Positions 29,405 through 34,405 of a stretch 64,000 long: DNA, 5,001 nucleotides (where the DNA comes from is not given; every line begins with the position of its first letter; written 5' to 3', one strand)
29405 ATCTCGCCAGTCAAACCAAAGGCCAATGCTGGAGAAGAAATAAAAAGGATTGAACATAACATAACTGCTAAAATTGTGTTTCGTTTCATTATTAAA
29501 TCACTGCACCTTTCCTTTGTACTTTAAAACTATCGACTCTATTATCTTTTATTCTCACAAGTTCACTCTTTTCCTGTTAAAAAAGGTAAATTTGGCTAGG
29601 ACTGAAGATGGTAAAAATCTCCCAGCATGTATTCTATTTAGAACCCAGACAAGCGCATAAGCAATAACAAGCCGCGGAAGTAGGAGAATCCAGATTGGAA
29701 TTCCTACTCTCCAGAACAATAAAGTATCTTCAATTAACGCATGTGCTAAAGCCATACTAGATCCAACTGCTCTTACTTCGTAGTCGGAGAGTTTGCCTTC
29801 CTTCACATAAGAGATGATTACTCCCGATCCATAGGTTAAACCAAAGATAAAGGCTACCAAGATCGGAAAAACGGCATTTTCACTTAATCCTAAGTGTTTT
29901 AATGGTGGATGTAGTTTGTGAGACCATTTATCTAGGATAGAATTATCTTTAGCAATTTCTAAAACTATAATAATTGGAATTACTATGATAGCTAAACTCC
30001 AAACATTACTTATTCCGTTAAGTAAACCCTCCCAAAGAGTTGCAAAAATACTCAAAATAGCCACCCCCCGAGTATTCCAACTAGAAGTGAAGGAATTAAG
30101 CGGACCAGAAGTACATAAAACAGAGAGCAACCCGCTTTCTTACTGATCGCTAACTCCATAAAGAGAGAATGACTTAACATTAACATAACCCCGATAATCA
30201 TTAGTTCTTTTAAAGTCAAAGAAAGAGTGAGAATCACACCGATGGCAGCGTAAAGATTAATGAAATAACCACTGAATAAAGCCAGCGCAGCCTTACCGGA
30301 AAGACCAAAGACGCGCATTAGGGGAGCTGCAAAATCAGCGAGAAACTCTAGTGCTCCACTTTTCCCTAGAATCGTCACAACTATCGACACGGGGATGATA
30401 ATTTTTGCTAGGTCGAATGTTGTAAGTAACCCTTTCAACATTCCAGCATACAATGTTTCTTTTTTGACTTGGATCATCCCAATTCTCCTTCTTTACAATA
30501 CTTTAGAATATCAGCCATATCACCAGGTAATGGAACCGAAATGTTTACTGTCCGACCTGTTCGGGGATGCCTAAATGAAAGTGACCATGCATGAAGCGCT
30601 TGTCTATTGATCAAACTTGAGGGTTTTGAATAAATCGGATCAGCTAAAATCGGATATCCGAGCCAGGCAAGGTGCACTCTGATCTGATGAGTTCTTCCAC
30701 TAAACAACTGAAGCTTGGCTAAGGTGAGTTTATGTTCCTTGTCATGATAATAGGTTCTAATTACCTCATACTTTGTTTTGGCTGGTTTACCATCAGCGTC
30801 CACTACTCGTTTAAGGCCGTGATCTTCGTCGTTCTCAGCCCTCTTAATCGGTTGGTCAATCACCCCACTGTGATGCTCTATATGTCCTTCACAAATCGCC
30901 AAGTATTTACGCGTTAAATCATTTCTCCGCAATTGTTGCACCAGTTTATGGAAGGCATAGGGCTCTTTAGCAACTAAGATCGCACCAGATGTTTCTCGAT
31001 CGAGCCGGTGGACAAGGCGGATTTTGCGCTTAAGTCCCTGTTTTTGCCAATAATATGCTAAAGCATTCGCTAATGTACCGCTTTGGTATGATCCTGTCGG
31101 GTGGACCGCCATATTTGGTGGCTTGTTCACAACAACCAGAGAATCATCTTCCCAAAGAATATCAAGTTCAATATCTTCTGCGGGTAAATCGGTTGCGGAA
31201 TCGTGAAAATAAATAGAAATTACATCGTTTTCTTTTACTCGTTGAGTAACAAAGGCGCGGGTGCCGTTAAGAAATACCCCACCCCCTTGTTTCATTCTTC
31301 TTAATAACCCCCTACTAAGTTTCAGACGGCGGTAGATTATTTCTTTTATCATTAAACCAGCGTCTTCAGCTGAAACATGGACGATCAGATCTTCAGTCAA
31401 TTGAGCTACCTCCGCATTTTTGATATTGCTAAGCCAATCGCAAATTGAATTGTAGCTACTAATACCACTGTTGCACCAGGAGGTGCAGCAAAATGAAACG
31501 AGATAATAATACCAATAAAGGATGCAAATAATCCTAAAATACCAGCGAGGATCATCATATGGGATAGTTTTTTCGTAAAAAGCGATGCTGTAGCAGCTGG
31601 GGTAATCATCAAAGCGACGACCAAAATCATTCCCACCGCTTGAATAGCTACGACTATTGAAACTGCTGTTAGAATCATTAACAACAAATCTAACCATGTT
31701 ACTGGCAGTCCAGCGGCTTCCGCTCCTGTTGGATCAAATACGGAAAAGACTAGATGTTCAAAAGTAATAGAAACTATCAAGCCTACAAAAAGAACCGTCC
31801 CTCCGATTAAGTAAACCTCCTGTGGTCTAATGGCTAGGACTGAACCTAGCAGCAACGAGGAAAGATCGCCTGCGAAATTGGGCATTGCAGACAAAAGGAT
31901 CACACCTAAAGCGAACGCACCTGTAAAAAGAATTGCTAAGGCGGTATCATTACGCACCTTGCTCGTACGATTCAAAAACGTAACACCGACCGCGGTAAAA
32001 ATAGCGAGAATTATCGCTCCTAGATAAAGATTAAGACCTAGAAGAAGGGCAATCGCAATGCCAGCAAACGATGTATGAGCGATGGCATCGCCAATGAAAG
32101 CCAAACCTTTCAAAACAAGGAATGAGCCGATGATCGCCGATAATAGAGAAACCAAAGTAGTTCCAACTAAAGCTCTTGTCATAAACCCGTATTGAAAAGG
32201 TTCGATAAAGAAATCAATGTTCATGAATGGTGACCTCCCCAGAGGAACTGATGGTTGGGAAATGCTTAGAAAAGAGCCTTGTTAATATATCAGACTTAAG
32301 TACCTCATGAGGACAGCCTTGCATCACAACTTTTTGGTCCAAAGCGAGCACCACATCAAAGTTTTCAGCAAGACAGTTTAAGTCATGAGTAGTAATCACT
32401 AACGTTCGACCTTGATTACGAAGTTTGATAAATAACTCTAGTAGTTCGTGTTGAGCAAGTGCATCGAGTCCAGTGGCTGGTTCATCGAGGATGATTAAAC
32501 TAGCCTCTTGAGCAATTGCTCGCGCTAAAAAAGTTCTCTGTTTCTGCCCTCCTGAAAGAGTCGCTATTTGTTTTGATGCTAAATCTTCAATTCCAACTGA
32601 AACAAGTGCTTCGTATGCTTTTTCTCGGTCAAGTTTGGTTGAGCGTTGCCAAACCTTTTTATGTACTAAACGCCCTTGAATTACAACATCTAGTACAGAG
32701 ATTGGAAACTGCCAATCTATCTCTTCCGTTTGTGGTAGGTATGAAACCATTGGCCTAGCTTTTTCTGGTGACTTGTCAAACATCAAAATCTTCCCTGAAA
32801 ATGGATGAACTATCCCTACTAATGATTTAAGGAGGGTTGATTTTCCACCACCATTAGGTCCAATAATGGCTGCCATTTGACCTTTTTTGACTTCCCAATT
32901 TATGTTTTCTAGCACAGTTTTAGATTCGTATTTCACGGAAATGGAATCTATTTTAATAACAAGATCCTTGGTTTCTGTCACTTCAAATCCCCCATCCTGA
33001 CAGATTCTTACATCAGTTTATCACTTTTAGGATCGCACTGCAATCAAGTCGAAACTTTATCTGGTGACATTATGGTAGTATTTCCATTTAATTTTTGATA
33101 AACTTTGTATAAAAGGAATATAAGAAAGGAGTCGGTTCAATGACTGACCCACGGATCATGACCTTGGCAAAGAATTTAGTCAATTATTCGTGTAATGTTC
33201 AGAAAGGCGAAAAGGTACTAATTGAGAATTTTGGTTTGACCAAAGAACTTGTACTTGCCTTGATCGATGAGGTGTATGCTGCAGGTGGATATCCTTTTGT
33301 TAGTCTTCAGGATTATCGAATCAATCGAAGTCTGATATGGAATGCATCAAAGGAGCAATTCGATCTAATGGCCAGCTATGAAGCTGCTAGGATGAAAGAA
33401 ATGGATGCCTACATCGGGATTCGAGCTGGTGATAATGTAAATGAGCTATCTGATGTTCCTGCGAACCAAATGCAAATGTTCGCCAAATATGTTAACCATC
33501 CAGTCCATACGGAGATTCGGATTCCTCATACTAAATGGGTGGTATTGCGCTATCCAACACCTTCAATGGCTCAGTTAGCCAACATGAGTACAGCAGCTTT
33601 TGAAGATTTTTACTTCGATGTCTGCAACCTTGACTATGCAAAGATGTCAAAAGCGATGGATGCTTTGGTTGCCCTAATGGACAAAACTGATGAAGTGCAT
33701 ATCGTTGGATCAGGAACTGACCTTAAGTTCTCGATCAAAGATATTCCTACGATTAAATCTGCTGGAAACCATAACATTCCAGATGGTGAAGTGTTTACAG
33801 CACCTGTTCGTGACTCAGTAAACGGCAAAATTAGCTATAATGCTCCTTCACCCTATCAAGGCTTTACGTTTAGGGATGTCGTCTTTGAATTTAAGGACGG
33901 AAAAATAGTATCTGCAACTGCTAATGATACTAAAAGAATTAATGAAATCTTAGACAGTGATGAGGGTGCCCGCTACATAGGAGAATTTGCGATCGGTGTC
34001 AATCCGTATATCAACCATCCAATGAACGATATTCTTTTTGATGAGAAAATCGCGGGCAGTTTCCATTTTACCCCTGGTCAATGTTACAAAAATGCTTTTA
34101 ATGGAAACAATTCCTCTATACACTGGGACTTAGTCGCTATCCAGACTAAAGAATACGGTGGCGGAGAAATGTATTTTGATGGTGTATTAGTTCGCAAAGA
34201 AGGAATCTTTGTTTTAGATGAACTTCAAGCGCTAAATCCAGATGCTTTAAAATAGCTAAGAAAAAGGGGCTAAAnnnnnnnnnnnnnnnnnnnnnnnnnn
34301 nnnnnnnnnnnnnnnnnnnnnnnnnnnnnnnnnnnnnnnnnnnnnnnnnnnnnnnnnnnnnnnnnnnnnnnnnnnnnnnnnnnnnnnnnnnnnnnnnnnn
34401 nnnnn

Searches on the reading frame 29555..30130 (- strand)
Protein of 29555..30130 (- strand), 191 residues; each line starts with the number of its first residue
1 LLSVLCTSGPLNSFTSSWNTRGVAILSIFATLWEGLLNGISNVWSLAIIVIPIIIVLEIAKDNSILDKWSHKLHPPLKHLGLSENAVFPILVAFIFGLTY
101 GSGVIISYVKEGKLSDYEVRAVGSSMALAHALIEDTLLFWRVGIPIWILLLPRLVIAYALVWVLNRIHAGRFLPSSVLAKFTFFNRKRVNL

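Call 77: search_protein_families(library=pfam, proteins=[window:29555-30130:-], max_evalue=0.00001)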
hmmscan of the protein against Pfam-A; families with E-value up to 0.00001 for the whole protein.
window:29555-30130:- (191 aa): 1 family
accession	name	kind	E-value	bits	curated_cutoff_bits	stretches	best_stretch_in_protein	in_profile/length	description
PF07670.19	Gate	-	2e-06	28.6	29.6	1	44-108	2-68/104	Nucleoside recognition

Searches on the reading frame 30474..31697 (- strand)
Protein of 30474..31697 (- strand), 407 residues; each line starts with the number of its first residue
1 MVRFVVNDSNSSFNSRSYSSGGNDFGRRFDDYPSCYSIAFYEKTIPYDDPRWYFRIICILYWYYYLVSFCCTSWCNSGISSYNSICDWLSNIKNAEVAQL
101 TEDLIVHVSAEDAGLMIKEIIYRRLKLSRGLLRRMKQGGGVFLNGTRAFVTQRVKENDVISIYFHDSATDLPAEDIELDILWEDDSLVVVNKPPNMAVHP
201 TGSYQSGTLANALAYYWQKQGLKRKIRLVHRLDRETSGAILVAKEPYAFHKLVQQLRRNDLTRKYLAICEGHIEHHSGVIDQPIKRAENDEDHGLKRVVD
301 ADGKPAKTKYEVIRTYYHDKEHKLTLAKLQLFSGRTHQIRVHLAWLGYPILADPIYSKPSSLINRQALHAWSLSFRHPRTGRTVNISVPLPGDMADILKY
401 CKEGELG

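Call 77: search_protein_families(library=pfam, proteins=[window:30474-31697:-], max_evalue=0.00001)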
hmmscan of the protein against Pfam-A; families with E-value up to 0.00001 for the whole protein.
window:30474-31697:- (407 aa): 1 family
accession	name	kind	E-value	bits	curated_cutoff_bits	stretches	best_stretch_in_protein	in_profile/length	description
PF00849.27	PseudoU_synth_2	-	6.1e-33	114.6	26.8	1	187-344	2-151/152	RNA pseudouridylate synthase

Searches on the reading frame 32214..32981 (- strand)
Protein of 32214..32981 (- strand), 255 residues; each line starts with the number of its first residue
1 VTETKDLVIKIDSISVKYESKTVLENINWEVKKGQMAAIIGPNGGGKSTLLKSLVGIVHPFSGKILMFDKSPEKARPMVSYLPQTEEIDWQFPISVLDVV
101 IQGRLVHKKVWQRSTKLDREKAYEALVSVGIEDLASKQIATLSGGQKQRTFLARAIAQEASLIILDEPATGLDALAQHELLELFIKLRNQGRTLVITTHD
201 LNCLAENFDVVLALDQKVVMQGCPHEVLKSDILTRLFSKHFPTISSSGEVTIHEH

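Call 77: search_protein_families(library=pfam, proteins=[window:32214-32981:-], max_evalue=0.00001)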
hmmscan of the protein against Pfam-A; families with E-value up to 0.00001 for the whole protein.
window:32214-32981:- (255 aa): 3 families
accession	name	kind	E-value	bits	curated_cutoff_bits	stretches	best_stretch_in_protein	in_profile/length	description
PF00005.33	ABC_tran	-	9.4e-29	101.2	25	1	24-169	1-136/137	ABC transporter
PF13304.12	AAA_21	-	9.3e-13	49.3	27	1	141-202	237-301/304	AAA domain, putative AbiEii toxin, Type IV TA system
PF02463.25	SMC_N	-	4.4e-08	33.3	40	1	34-200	24-199/220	RecF/RecN/SMC N terminal domain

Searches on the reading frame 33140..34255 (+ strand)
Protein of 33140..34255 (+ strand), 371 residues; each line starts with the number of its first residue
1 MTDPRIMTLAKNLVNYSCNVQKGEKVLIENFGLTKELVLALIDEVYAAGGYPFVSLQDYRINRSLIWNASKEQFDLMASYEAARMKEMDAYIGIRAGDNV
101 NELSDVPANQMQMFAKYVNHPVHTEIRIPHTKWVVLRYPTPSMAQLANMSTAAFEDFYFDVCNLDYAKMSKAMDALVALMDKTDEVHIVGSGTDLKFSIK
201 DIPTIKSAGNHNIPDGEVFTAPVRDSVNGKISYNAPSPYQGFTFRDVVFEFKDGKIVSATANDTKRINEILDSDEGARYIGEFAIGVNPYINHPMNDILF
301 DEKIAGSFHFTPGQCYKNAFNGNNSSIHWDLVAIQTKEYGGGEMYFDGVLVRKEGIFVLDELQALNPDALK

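Call 77: search_protein_families(library=pfam, proteins=[window:33140-34255:+], max_evalue=0.00001)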
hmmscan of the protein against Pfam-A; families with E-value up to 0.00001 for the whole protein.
window:33140-34255:+ (371 aa): 1 family
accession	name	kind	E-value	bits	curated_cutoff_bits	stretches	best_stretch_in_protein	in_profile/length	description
PF02073.20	Peptidase_M29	-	1.4e-55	189.3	27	1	5-332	4-381/406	Thermophilic metalloprotease (M29)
